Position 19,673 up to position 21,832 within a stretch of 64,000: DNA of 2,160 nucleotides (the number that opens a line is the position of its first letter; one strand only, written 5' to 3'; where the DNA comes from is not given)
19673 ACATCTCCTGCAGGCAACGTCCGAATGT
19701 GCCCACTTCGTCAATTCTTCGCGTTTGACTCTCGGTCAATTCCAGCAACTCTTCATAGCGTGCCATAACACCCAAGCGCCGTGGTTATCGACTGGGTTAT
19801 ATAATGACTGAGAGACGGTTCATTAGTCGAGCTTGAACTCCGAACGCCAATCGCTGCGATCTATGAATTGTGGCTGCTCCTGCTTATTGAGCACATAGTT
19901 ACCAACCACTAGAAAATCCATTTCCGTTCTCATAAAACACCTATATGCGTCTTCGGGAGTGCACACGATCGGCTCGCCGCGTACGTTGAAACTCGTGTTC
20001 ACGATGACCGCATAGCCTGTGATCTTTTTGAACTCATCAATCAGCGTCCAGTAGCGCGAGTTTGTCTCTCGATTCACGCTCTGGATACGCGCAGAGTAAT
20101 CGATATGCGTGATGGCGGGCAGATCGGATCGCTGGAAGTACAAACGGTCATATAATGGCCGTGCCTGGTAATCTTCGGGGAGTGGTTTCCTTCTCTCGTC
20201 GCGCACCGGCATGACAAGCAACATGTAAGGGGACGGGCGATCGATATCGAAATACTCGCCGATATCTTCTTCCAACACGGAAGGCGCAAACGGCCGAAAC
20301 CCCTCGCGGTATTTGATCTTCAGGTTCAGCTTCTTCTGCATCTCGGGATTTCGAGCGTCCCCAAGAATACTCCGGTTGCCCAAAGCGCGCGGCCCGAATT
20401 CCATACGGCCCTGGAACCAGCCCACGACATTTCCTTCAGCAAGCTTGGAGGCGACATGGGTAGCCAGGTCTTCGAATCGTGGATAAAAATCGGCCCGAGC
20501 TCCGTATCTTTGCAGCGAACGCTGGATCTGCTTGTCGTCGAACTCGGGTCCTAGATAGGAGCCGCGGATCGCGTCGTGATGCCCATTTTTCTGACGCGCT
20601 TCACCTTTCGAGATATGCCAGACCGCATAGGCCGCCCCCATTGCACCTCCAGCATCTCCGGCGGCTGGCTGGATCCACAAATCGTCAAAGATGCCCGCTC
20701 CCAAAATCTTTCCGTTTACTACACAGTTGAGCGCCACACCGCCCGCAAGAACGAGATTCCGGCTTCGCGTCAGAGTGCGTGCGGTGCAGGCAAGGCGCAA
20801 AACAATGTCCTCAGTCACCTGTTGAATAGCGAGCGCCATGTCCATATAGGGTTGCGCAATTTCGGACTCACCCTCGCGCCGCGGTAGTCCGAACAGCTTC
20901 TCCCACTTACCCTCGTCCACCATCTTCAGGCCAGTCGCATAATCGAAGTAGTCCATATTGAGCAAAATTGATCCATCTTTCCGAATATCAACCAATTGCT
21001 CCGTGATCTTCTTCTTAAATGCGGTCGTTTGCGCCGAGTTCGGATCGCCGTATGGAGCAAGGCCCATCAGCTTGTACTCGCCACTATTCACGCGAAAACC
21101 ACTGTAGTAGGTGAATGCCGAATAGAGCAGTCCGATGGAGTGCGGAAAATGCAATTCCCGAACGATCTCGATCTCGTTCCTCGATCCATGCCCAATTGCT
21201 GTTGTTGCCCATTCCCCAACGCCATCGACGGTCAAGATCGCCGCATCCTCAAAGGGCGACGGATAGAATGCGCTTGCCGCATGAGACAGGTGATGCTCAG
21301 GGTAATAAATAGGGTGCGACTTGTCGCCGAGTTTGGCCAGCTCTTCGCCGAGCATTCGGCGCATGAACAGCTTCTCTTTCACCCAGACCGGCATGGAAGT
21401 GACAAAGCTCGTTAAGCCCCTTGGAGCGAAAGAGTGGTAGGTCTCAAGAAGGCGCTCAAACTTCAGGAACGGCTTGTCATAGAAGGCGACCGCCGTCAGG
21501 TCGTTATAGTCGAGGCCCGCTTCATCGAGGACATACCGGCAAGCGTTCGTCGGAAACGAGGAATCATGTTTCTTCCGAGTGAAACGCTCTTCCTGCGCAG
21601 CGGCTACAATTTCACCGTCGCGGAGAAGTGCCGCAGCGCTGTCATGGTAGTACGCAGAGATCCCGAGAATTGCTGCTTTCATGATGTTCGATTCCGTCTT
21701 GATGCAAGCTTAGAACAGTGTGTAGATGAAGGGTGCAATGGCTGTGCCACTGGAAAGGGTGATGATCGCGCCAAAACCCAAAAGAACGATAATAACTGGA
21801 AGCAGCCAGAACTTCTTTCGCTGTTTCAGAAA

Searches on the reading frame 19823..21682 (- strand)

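Call 56: search_protein_families(library=ncbifam, proteins=[window:19823-21682:-], max_evalue=0.00001)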
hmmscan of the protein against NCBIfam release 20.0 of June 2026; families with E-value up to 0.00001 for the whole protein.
window:19823-21682:- (619 aa): 1 family
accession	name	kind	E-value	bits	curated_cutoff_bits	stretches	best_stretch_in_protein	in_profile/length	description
NF041651.1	nodul_NodU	equivalog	6.5e-41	140.7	1000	1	11-571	8-528/556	nodulation protein NodU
